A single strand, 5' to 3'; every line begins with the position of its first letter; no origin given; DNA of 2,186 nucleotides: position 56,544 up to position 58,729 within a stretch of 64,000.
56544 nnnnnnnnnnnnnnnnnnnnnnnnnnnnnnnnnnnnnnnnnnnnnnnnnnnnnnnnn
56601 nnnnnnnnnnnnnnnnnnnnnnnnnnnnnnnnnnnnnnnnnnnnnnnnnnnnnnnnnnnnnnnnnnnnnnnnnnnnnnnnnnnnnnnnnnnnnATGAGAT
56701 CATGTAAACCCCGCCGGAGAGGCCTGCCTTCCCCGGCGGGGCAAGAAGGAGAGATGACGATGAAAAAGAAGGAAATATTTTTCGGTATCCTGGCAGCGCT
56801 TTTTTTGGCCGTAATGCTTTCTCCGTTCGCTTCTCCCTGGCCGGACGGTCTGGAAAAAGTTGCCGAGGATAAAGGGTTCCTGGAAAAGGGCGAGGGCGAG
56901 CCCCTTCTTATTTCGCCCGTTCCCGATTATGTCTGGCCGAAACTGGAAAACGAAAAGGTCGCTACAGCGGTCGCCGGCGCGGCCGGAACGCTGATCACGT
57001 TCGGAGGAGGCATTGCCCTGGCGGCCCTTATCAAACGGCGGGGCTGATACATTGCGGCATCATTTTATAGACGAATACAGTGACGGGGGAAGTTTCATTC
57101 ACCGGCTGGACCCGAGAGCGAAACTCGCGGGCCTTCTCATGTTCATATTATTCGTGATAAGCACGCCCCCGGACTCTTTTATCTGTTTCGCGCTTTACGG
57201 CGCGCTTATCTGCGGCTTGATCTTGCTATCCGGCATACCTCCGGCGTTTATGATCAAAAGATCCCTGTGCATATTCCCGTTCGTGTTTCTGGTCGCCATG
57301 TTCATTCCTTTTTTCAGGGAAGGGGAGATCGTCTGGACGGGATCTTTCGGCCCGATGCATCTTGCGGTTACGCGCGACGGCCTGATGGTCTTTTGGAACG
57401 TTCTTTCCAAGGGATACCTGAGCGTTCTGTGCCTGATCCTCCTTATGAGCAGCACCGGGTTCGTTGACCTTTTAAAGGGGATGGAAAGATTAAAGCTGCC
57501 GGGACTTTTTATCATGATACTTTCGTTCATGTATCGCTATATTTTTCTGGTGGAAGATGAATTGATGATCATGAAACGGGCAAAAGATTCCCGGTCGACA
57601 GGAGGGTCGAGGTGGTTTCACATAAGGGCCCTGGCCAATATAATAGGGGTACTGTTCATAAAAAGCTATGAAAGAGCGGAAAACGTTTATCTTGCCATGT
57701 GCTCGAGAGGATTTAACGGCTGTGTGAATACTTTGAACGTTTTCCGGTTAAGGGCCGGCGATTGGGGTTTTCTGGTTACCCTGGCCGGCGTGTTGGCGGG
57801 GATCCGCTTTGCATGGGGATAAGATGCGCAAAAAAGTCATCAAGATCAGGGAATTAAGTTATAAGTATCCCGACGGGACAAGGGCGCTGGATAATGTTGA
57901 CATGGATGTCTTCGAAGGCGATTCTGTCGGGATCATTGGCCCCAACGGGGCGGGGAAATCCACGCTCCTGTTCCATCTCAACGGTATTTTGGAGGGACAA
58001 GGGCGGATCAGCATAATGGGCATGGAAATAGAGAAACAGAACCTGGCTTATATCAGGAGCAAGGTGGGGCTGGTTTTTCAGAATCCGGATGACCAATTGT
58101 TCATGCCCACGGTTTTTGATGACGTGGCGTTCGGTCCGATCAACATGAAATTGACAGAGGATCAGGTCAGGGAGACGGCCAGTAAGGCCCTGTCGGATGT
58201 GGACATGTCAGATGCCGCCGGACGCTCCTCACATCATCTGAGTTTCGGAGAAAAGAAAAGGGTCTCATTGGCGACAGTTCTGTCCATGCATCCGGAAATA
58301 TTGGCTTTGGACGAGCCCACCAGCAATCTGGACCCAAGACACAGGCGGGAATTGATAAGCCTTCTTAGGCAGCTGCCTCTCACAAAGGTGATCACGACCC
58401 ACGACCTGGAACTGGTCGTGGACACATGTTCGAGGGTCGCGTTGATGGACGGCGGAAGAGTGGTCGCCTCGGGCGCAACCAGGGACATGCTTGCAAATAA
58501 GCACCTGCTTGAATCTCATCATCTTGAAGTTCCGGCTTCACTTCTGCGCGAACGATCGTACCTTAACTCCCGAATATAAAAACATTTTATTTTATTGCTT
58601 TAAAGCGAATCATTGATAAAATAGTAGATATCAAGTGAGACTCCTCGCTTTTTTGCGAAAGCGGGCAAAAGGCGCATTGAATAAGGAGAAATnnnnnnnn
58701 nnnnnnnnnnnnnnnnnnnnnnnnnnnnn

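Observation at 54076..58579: NikR with a perfect 27-bp palindromic operator, an adjacent outer-membrane beta-barrel, and a NikM-PDGLE-Q-O ECF nickel transporter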

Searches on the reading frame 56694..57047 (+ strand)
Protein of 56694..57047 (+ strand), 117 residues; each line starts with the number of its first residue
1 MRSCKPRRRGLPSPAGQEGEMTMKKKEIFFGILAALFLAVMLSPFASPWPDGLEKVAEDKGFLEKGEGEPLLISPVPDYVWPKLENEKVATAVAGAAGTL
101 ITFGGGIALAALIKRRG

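Call 3: search_protein_families(library=pfam, proteins=[window:56694-57047:+], max_evalue=0.01)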
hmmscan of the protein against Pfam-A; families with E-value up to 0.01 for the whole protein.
window:56694-57047:+ (117 aa): 1 family
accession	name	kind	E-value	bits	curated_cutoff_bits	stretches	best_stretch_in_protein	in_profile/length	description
PF13190.11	PDGLE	-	6.7e-17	61.6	27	1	26-115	2-102/102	PDGLE domain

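Call 7: search_protein_families(library=ncbifam, proteins=[window:56694-57047:+], max_evalue=0.001)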
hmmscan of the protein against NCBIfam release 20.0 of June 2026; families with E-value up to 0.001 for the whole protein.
window:56694-57047:+ (117 aa): 3 families
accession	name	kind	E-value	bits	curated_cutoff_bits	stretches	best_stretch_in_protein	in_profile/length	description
NF004932.0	PRK06287.1-3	equivalog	1.8e-13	50.7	191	1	24-116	5-95/105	cobalt transport protein CbiN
NF004934.0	PRK06287.1-5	equivalog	5.4e-08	32.9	115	1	22-104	2-91/99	cobalt transport protein CbiN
NF004931.0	PRK06287.1-2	equivalog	4.3e-05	23.7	142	1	24-114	3-101/107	cobalt transport protein CbiN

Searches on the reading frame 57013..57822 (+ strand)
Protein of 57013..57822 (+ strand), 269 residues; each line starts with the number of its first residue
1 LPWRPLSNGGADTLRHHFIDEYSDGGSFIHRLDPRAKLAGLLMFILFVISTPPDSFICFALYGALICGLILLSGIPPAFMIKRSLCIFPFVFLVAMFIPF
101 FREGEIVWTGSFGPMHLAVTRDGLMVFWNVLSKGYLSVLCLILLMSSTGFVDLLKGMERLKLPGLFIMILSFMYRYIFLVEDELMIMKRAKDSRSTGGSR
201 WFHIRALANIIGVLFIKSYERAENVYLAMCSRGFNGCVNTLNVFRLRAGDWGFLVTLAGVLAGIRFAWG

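Call 3: search_protein_families(library=pfam, proteins=[window:57013-57822:+], max_evalue=0.01)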
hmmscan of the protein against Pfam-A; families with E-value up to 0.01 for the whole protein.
window:57013-57822:+ (269 aa): 1 family
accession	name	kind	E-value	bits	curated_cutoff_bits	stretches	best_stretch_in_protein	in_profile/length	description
PF02361.21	CbiQ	-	1.3e-36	126.7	25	1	27-236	3-210/216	Cobalt transport protein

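Call 7: search_protein_families(library=ncbifam, proteins=[window:57013-57822:+], max_evalue=0.001)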
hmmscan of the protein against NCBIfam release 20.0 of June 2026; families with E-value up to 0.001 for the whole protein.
window:57013-57822:+ (269 aa): 2 families
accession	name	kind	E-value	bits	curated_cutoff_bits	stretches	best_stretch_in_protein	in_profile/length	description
TIGR02454.1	ECF_T_CbiQ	equivalog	2.6e-47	161.2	111.8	1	32-232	1-200/200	cobalt ECF transporter T component CbiQ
NF012029.0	PRK15485.1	equivalog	3.1e-10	40.4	303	1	19-229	4-214/225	energy-coupling factor ABC transporter transmembrane protein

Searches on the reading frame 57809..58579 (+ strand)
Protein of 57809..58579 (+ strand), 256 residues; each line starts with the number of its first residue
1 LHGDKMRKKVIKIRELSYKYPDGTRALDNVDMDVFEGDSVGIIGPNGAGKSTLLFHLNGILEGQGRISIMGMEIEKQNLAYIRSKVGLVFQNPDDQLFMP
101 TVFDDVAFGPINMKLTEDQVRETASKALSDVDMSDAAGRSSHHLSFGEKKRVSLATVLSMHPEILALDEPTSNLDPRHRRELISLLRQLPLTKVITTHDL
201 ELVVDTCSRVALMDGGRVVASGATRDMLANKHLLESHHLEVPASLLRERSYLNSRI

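Call 3: search_protein_families(library=pfam, proteins=[window:57809-58579:+], max_evalue=0.01)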
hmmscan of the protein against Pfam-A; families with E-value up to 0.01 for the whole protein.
window:57809-58579:+ (256 aa): 7 families
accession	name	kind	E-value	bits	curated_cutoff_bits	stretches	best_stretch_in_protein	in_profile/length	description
PF00005.33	ABC_tran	-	1.5e-28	100.5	25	1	27-172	1-137/137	ABC transporter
PF13304.12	AAA_21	-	4.1e-12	47.2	27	1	117-203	220-303/304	AAA domain, putative AbiEii toxin, Type IV TA system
PF02463.25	SMC_N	-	6.2e-07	29.5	40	1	35-201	22-200/220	RecF/RecN/SMC N terminal domain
PF11398.14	DUF2813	-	0.00037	20.4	21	1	162-203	284-325/372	Protein of unknown function (DUF2813)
PF13476.12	AAA_23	-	0.00079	20.5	27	1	35-64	17-46/201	AAA domain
PF13555.12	AAA_29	-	0.0011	19.1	27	1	30-54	15-39/61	P-loop containing region of AAA domain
PF13175.12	AAA_15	-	0.006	16.7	32.1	0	41-68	27-54/374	AAA ATPase domain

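Call 7: search_protein_families(library=ncbifam, proteins=[window:57809-58579:+], max_evalue=0.001)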
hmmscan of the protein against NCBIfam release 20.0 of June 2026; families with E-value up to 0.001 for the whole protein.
window:57809-58579:+ (256 aa): 191 families (the best 25 are shown)
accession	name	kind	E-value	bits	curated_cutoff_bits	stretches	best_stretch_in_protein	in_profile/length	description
NF010171.0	PRK13652.1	equivalog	2.2e-68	230.3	476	1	10-243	3-241/277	cobalt transporter ATP-binding subunit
TIGR04521.1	ECF_ATPase_2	equivalog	4.2e-67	226.2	330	1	11-244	1-249/279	energy-coupling factor transporter ATPase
NF010157.0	PRK13636.1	equivalog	2.2e-66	223.9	463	1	6-242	1-244/285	cobalt transporter ATP-binding subunit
TIGR04520.1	ECF_ATPase_1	equivalog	3.9e-66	223.2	315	1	11-244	1-240/269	energy-coupling factor transporter ATPase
NF010156.0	PRK13635.1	equivalog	2.3e-58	197.6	392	1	6-244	1-244/279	energy-coupling factor ABC transporter ATP-binding protein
TIGR01166.1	cbiO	subfamily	4.5e-58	195.9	211.8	1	20-203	1-190/190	cobalt ABC transporter, ATP-binding protein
NF010158.0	PRK13637.1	equivalog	2.7e-55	187.5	390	1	11-243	3-248/287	energy-coupling factor transporter ATPase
NF010155.0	PRK13634.1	equivalog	1.1e-53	182.5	413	1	13-246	5-252/290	energy-coupling factor ABC transporter ATP-binding protein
NF010167.0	PRK13648.1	subfamily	6.5e-46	156.9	241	1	6-245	3-247/269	energy-coupling factor transporter ATPase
NF010170.0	PRK13651.1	equivalog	5e-45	153.8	432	2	78-251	99-275/308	cobalt transporter ATP-binding subunit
NF010068.0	PRK13548.1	equivalog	1.7e-42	145.3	261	1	8-241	3-244/261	heme ABC transporter ATP-binding protein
NF010166.0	PRK13646.1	equivalog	8.2e-42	143.4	458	1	11-243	3-249/286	energy-coupling factor transporter ATPase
TIGR03873.1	F420-0_ABC_ATP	hypoth_equivalog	1.7e-39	135.6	372.4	1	22-234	12-231/256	putative F420-0 ABC transporter ATP-binding protein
NF010153.0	PRK13631.1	equivalog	3e-39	134.9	463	1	18-243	29-279/320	cobalt transporter ATP-binding subunit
TIGR01188.1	drrA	subfamily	1.1e-37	129.9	312.45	1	22-241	4-222/302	daunorubicin resistance ABC transporter, ATP-binding protein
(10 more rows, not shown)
